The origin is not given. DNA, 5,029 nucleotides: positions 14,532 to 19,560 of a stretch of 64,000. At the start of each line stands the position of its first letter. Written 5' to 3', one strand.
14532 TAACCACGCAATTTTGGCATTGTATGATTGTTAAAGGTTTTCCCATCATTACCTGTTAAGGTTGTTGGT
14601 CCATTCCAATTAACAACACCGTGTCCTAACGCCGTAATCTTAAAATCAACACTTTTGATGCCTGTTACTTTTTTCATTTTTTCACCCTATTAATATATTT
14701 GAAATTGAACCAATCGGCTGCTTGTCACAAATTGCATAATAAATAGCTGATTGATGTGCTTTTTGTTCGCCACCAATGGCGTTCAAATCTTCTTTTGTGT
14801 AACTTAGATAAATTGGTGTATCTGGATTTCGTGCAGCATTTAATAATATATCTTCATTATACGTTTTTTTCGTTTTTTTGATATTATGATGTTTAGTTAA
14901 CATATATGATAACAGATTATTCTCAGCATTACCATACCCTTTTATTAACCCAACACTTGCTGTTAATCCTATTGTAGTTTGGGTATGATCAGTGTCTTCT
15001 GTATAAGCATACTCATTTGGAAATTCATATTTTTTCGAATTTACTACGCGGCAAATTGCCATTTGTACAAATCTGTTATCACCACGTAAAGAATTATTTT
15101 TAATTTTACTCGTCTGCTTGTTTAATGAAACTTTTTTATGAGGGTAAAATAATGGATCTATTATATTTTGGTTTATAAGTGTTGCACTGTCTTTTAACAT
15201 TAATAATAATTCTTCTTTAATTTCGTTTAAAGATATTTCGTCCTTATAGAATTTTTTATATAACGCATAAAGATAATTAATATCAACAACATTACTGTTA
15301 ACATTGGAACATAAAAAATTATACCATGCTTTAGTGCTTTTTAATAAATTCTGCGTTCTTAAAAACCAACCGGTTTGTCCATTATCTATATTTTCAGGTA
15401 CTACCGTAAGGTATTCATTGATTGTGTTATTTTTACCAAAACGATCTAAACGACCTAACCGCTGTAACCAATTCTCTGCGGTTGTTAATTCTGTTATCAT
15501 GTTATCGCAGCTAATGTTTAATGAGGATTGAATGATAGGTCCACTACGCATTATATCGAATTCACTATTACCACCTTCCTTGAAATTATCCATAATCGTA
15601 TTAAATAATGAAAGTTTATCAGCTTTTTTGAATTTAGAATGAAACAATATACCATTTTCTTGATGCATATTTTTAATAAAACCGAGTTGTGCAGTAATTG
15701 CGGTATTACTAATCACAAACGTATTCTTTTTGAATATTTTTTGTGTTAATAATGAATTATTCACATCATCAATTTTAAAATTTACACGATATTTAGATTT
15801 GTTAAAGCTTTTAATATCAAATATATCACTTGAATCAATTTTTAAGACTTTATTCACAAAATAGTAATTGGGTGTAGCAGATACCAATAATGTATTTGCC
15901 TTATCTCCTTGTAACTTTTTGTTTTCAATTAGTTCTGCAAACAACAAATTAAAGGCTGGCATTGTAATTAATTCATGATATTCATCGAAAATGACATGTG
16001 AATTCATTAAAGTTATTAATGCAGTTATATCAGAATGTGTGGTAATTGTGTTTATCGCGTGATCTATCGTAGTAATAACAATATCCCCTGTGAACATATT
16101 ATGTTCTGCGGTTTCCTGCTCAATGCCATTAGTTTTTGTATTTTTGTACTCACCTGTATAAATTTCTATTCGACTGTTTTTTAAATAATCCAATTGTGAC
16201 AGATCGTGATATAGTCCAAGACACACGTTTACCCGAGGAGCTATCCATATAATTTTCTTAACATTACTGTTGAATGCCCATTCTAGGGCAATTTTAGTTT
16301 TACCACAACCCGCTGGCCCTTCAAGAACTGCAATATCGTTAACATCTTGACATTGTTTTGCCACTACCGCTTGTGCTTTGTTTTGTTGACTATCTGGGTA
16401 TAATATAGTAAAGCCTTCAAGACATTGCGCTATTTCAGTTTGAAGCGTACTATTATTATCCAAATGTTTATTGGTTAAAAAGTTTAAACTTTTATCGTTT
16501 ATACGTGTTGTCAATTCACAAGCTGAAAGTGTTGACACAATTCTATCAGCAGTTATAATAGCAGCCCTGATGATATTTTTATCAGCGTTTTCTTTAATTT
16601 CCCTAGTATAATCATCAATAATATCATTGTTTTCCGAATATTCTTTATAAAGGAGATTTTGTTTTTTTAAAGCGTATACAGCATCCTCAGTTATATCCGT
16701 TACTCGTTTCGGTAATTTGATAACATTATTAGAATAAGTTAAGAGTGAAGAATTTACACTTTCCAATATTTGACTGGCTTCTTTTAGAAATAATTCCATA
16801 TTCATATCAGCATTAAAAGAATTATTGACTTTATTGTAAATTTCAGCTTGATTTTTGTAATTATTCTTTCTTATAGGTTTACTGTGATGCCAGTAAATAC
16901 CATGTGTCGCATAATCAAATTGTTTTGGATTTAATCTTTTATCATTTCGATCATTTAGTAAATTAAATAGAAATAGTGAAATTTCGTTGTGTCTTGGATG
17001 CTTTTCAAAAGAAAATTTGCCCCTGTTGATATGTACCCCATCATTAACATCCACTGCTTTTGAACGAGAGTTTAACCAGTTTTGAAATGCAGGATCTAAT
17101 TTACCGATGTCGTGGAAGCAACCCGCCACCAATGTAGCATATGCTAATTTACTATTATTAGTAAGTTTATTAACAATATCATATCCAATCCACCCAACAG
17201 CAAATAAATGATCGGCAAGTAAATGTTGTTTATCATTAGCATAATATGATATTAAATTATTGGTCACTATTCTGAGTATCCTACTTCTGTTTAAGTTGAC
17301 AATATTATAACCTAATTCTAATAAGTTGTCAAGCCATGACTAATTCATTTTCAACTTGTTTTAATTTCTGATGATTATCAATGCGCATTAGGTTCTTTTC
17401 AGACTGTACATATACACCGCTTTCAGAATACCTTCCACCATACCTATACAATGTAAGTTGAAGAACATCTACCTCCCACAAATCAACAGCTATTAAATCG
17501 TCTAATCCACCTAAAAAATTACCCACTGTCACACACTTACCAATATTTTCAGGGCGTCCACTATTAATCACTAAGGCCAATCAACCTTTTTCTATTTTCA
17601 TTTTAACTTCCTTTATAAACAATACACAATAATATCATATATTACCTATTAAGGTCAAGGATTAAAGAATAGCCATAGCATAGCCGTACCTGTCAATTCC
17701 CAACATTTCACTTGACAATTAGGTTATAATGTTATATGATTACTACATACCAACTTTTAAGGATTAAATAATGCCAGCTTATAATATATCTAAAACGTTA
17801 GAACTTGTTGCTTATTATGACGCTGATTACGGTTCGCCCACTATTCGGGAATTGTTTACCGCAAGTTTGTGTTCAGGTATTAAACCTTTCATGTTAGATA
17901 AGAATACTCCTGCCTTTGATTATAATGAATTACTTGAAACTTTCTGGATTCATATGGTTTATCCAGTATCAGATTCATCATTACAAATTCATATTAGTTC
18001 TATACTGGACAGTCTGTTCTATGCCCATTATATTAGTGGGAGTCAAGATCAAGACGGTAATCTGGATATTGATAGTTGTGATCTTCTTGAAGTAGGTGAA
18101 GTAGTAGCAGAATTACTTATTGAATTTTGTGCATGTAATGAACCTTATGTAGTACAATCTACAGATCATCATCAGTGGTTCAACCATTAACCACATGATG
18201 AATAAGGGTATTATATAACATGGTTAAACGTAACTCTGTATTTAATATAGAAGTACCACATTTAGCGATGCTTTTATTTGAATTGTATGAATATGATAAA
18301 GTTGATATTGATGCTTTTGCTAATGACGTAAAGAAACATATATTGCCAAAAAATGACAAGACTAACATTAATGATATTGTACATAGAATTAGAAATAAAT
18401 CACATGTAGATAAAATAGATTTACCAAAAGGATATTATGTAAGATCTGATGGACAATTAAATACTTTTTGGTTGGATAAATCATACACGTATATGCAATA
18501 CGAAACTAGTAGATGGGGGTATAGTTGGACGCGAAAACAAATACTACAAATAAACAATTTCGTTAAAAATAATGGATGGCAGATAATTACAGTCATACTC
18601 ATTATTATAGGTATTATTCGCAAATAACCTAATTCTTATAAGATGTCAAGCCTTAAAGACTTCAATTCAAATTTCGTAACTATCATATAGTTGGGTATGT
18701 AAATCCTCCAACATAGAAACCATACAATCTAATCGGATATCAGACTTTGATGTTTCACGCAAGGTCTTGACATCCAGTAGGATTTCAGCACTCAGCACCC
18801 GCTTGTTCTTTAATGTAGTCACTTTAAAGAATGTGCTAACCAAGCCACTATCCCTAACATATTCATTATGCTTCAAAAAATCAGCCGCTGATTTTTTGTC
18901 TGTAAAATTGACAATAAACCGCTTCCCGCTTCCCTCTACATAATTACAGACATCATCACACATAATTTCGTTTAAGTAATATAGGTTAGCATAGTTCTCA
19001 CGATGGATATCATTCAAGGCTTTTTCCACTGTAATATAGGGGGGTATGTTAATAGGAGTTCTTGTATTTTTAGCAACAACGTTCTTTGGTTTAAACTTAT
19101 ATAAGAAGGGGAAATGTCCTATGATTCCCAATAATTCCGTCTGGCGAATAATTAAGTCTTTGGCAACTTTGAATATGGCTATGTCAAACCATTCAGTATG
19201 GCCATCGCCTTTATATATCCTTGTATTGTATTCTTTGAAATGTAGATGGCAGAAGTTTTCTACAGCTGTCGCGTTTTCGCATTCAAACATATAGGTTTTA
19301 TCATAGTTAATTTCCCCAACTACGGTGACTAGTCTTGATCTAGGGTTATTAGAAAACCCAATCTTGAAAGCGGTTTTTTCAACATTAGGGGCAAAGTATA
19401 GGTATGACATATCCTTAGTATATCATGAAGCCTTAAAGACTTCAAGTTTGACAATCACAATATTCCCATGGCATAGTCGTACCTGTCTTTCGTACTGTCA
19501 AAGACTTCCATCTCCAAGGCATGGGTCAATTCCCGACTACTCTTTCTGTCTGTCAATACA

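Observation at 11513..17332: Phage-borne type I-F2 (I-Fv) CRISPR-Cas with intact interference but no adaptation module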

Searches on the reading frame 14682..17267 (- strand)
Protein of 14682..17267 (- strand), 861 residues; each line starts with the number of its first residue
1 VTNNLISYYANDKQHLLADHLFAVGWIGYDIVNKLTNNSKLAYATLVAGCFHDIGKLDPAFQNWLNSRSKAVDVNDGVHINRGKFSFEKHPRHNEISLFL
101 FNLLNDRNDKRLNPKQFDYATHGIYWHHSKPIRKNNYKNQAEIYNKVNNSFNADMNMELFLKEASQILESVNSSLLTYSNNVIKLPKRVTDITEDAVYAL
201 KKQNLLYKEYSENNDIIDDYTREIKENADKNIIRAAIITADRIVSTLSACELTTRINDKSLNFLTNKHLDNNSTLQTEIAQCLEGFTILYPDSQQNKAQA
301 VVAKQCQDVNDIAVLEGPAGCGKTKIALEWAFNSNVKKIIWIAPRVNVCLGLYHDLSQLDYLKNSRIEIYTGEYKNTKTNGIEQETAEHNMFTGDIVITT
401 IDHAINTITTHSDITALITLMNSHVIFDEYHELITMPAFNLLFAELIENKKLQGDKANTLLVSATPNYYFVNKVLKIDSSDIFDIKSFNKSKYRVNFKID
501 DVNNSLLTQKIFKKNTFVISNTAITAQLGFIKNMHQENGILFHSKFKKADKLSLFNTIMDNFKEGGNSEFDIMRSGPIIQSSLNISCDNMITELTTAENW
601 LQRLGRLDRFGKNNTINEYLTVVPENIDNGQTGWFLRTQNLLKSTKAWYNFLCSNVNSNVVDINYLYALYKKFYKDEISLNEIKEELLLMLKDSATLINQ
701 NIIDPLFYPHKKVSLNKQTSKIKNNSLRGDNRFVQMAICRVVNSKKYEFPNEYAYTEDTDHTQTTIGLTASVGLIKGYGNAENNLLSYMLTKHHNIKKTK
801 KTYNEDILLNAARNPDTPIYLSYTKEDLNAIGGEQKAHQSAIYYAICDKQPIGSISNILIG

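Call 6: search_protein_families(library=pfam, proteins=[window:14682-17267:-], max_evalue=0.01)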
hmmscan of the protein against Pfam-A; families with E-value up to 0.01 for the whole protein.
window:14682-17267:- (861 aa): 5 families
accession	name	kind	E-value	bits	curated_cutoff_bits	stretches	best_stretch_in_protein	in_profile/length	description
PF22590.2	Cas3-like_C_2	-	4.8e-14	53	27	1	532-610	23-104/106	CRISPR-associated nuclease/helicase Cas3, C-terminal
PF00270.35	DEAD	-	9.8e-12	45.4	26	1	298-467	3-161/167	DEAD/DEAH box helicase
PF04851.21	ResIII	-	6.3e-09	36.4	22.5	1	292-467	5-163/164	Type III restriction enzyme, res subunit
PF18019.7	Cas3_HD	-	9.4e-07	29.5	23.1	1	45-164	57-163/207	Cas3, HD domain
PF02562.22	PhoH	-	1.3e-05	25.2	27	1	295-403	5-112/205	PhoH-like protein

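Call 15: search_protein_families(library=ncbifam, proteins=[window:14682-17267:-], max_evalue=0.01)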
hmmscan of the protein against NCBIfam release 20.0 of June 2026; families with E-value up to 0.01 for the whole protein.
window:14682-17267:- (861 aa): 4 families
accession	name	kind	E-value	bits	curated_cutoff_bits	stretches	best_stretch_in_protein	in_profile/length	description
TIGR01587.1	cas3_core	equivalog_domain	1.8e-31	109.6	102.45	1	313-623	2-332/358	CRISPR-associated helicase Cas3'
TIGR02621.3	cas3_GSU0051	exception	1.4e-18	67.1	400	2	499-618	257-381/854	type I-G CRISPR-associated helicase/endonuclease Cas3g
TIGR01596.1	cas3_HD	equivalog_domain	9.2e-16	58.4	43.45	1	17-245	1-177/178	CRISPR-associated endonuclease Cas3''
NF007248.0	PRK09694.1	equivalog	4.9e-11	41.4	569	1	518-614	565-666/878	CRISPR-associated helicase/endonuclease Cas3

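Call 16: search_protein_families(library=padloc, proteins=[window:14682-17267:-], max_evalue=0.001)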
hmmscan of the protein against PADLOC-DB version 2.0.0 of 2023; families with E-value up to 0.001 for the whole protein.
window:14682-17267:- (861 aa): 20 families
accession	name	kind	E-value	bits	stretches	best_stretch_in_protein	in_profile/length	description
PDLC02033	Cas3fv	-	0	1056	1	6-856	106-941/951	-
PDLC01762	Cas3b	-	1.7e-36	124.1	1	37-656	40-582/692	-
PDLC01252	Cas3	-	1.1e-32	111.8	1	313-616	2-294/324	CAS-I; effector_G3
PDLC00938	Cas3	-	4.7e-32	109.6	1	313-623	2-332/358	CRISPR-associated helicase Cas3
PDLC02080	Cas3b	-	4.4e-30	102.8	1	38-625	54-586/709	-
PDLC01757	Cas3b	-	1.7e-29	100.9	1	9-623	5-506/676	-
PDLC01767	Cas3e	-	2.2e-27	93.9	2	33-331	57-222/680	-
PDLC01761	Cas3b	-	1.1e-22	78.5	1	17-676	14-592/705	-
PDLC01765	Cas3c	-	3.5e-22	77.1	1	6-692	11-522/612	-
PDLC01710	Cas3a1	-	4.8e-18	63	1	202-629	143-562/745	Cas3_1_CAS-I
PDLC01254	Cas3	-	2.7e-17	61.4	1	11-245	3-158/164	CAS-I; effector_G3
PDLC01770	Cas3g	-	9.2e-17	58.8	1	500-616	238-347/733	-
PDLC00940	Cas3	-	2.4e-16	58.4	1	17-245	1-177/178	CRISPR-associated endonuclease Cas3-HD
PDLC02079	Cas3b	-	2.9e-16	56.8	1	486-621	403-539/691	-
PDLC01769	Cas3g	-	4.9e-13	46.6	2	14-71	656-713/836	-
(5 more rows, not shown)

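Call 38: find_homologous_proteins(query=window:14682-17267:-)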
Query window:14682-17267:- (861 aa): 1285 proteins with E <= 0.001 among 8000 candidates; the best 120 are listed.
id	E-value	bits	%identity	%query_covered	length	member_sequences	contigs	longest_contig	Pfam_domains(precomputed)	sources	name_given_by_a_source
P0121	0.0e+0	1101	59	98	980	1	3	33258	PF00270.36,PF18019.8,PF21384.3,PF22590.3,PF04851.22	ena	-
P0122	6.1e-275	933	50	98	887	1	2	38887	PF00270.36,PF18019.8,PF22590.3,PF04851.22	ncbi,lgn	-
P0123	6.2e-269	913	50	98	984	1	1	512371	PF00270.36,PF18019.8,PF21384.3,PF22590.3,PF04851.22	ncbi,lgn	-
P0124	1.1e-260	885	50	98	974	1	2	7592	PF00270.36,PF18019.8,PF21384.3,PF22590.3,PF04851.22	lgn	-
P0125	1.5e-259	882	49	98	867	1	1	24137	PF00270.36,PF18019.8,PF22590.3,PF04851.22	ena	-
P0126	3.2e-259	881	48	98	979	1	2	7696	PF00270.36,PF18019.8,PF21384.3,PF22590.3,PF04851.22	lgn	-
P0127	7.6e-259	879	50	98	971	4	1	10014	PF00270.36,PF18019.8,PF21384.3,PF22590.3,PF04851.22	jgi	-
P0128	1.1e-257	876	49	99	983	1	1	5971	PF00270.36,PF18019.8,PF21384.3,PF22590.3,PF04851.22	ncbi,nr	ncbi:MAG: CRISPR-associated endonuclease Cas3'' [Mariprofundaceae bacterium]|nr:CRISPR-associated en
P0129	3.3e-256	871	48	98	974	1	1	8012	PF00270.36,PF18019.8,PF21384.3,PF22590.3,PF04851.22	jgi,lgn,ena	-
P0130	1.2e-255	869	50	98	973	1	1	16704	PF00270.36,PF18019.8,PF21384.3,PF22590.3,PF04851.22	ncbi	-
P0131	1.3e-253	862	50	99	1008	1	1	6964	PF00270.36,PF18019.8,PF21384.3,PF22590.3,PF04851.22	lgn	-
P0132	2.5e-253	861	49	99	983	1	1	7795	PF00270.36,PF18019.8,PF21384.3,PF22590.3,PF04851.22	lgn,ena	-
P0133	7.4e-253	860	48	99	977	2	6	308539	PF00270.36,PF18019.8,PF21384.3,PF22590.3,PF04851.22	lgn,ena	-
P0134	2.8e-252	858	48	99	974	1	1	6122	PF00270.36,PF18019.8,PF21384.3,PF22590.3,PF04851.22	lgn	-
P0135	1.0e-251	856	48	99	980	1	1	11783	PF18019.8,PF21384.3,PF22590.3,PF04851.22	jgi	jgi:CRISPR-associated endonuclease/helicase Cas3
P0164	1.1e-245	836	48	99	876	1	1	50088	PF00270.36,PF18019.8,PF22590.3,PF04851.22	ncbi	-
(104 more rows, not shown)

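Call 40: find_encoding_contigs(protein=P0122, flank=10000, max_places=1)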
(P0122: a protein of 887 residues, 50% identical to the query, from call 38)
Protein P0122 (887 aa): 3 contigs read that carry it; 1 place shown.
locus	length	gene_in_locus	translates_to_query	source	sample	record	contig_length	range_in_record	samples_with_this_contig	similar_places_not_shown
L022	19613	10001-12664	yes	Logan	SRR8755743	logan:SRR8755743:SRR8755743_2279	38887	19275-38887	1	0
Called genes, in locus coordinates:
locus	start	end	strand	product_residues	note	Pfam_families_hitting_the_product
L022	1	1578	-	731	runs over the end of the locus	-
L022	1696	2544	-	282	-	PF02540:NAD_synthase, PF00733:Asn_synthase (weak), PF03054:tRNA_Me_trans (faint), PF06508:QueC (faint)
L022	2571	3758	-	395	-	PF22025:ThiI_fer, PF02926:THUMP, PF02568:ThiI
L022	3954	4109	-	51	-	-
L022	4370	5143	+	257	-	PF00156:Pribosyltran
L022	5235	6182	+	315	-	PF01867:Cas_Cas1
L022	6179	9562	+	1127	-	PF21384:Cas3_I-F_Cas2, PF18019:Cas3_HD (weak), PF00270:DEAD (faint), PF22590:Cas3-like_C_2, PF21802:Cas3-like_C (weak)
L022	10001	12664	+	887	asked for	PF18019:Cas3_HD, PF00270:DEAD, PF04851:ResIII, PF22590:Cas3-like_C_2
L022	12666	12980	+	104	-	PF28157:Cas7fv-like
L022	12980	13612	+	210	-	PF28157:Cas7fv-like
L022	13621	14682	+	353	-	PF20158:Cas5fv_helical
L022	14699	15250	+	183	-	PF09618:Cas_Csy4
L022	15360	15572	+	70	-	-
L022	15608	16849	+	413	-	PF09611:Cas_Csy1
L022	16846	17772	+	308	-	PF09614:Cas_Csy2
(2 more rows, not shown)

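Call 41: find_encoding_contigs(protein=P0125, flank=10000, max_places=1)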
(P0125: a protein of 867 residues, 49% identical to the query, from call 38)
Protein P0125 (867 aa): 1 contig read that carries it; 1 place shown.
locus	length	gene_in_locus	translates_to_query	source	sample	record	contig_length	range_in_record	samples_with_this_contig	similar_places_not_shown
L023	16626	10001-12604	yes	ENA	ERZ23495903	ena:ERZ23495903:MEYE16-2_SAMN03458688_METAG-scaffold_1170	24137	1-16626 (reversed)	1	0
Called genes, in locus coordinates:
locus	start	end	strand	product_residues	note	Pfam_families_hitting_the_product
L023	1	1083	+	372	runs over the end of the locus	PF27870:T1-F (weak)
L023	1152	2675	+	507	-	-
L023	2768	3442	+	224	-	PF00313:CSD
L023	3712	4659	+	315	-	PF00929:RNase_T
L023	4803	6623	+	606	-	PF00773:RNB, PF00035:dsrm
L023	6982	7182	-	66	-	-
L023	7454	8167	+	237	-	-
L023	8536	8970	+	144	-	-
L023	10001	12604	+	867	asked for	PF18019:Cas3_HD (weak), PF04851:ResIII (weak), PF00270:DEAD, PF22590:Cas3-like_C_2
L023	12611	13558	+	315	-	PF28157:Cas7fv-like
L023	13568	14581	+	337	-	PF20158:Cas5fv_helical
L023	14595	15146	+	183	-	PF09618:Cas_Csy4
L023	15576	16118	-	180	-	-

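Call 42: find_encoding_contigs(protein=P0164, flank=10000, max_places=1)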
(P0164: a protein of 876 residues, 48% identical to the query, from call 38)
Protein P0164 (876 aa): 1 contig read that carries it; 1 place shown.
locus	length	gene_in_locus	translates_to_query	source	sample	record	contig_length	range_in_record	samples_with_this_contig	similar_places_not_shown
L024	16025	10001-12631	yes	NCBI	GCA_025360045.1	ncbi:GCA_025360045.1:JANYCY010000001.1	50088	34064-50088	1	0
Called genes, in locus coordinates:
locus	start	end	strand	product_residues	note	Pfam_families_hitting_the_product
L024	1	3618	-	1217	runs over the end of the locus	PF00580:UvrD-helicase, PF13245:AAA_19, PF13361:UvrD_C, PF12705:PDDEXK_1 (faint), PF13538:UvrD_C_2 (faint)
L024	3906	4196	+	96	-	PF04480:DUF559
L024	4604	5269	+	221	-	PF08713:DNA_alkylation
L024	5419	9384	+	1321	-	PF00501:AMP-binding, PF00132:Hexapep (faint), PF13193:AMP-binding_C (weak), PF25087:GMPPB_C (faint)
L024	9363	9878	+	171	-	PF01648:ACPS (weak)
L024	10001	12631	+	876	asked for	PF18019:Cas3_HD (weak), PF00270:DEAD, PF04851:ResIII, PF22590:Cas3-like_C_2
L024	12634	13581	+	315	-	PF28157:Cas7fv-like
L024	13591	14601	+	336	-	PF20158:Cas5fv_helical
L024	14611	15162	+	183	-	PF09618:Cas_Csy4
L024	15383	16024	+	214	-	?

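Call 43: find_encoding_contigs(protein=P0121, flank=10000, max_places=2)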
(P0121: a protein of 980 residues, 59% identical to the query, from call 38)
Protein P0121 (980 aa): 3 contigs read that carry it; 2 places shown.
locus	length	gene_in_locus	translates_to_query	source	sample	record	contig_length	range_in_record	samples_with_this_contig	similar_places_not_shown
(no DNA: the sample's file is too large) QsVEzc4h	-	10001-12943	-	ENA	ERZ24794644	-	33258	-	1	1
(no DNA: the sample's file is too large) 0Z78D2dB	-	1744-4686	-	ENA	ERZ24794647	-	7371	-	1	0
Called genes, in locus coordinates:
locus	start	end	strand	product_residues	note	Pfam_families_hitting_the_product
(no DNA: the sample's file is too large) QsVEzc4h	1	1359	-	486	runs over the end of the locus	PF00929:RNase_T, PF08411:ExoI_SH3, PF26016:ExoI_C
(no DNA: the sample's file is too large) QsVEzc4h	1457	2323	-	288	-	PF03755:YicC-like_N, PF08340:YicC-like_C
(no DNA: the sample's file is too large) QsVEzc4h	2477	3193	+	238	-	PF01138:RNase_PH, PF03725:RNase_PH_C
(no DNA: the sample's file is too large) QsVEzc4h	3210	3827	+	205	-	PF01725:Ham1p_like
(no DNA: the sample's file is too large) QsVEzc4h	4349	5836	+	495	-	PF03781:FGE-sulfatase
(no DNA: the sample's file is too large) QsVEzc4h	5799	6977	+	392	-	PF04055:Radical_SAM, PF06969:HemN_C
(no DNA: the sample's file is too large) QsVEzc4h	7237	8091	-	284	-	-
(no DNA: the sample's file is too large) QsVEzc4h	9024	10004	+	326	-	PF01867:Cas_Cas1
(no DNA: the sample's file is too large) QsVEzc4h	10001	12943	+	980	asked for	PF21384:Cas3_I-F_Cas2, PF18019:Cas3_HD (weak), PF04851:ResIII, PF00270:DEAD, PF22590:Cas3-like_C_2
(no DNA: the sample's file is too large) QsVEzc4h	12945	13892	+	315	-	PF28157:Cas7fv-like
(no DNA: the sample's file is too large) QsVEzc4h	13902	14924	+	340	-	PF20158:Cas5fv_helical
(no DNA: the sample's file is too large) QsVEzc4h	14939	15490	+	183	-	PF09618:Cas_Csy4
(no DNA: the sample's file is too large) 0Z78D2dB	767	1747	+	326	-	PF01867:Cas_Cas1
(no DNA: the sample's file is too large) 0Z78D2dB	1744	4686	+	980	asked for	PF21384:Cas3_I-F_Cas2, PF18019:Cas3_HD (weak), PF04851:ResIII, PF00270:DEAD, PF22590:Cas3-like_C_2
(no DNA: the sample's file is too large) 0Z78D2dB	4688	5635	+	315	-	PF28157:Cas7fv-like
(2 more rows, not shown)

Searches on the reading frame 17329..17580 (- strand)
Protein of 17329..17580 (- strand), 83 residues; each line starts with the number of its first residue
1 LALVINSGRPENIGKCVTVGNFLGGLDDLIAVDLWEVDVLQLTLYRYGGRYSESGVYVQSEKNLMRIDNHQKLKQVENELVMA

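Call 6: search_protein_families(library=pfam, proteins=[window:17329-17580:-], max_evalue=0.01)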
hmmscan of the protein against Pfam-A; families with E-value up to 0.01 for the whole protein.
window:17329-17580:- (83 aa): 0 families

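Call 15: search_protein_families(library=ncbifam, proteins=[window:17329-17580:-], max_evalue=0.01)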
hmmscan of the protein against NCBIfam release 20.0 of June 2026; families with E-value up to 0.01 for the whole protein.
window:17329-17580:- (83 aa): 0 families

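Call 16: search_protein_families(library=padloc, proteins=[window:17329-17580:-], max_evalue=0.001)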
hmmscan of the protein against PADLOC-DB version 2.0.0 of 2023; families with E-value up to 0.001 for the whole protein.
window:17329-17580:- (83 aa): 0 families

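Call 67: search_protein_families(library=phrogs, proteins=[window:17329-17580:-], max_evalue=0.001)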
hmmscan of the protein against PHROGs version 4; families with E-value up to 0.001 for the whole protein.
window:17329-17580:- (83 aa): 1 family
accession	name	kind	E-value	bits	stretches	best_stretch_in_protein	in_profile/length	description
phrog_2529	-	unknown function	0.00016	23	1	1-77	10-94/101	-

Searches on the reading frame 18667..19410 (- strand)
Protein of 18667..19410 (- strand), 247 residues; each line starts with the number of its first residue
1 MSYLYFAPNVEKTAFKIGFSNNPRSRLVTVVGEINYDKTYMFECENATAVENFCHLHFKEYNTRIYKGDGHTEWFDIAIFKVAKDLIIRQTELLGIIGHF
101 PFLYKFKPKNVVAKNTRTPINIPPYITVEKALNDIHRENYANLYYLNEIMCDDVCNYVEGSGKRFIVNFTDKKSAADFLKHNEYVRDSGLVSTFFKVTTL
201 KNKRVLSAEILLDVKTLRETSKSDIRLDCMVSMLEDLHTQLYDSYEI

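Call 67: search_protein_families(library=phrogs, proteins=[window:18667-19410:-], max_evalue=0.001)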
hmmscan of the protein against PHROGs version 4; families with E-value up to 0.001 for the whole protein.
window:18667-19410:- (247 aa): 3 families
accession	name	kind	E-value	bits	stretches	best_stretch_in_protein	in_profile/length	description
phrog_18411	-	DNA, RNA and nucleotide metabolism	6.1e-09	36.8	1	3-87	6-84/236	homing endonuclease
phrog_681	-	DNA, RNA and nucleotide metabolism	2.8e-07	30.5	1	3-88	441-535/576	endonuclease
phrog_8130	-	unknown function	1.7e-06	28.3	1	3-78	181-251/434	-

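Call 68: search_protein_families(library=pfam, proteins=[window:18667-19410:-], max_evalue=0.001)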
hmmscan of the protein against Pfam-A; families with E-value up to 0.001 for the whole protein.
window:18667-19410:- (247 aa): 2 families
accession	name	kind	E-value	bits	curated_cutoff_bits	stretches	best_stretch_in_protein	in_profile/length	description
PF10544.15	T5orf172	-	1.2e-09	39.1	20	1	3-82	2-93/101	T5orf172 domain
PF13455.12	MUG113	-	7.6e-08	33.3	22.3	1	15-79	1-63/73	Meiotically up-regulated gene 113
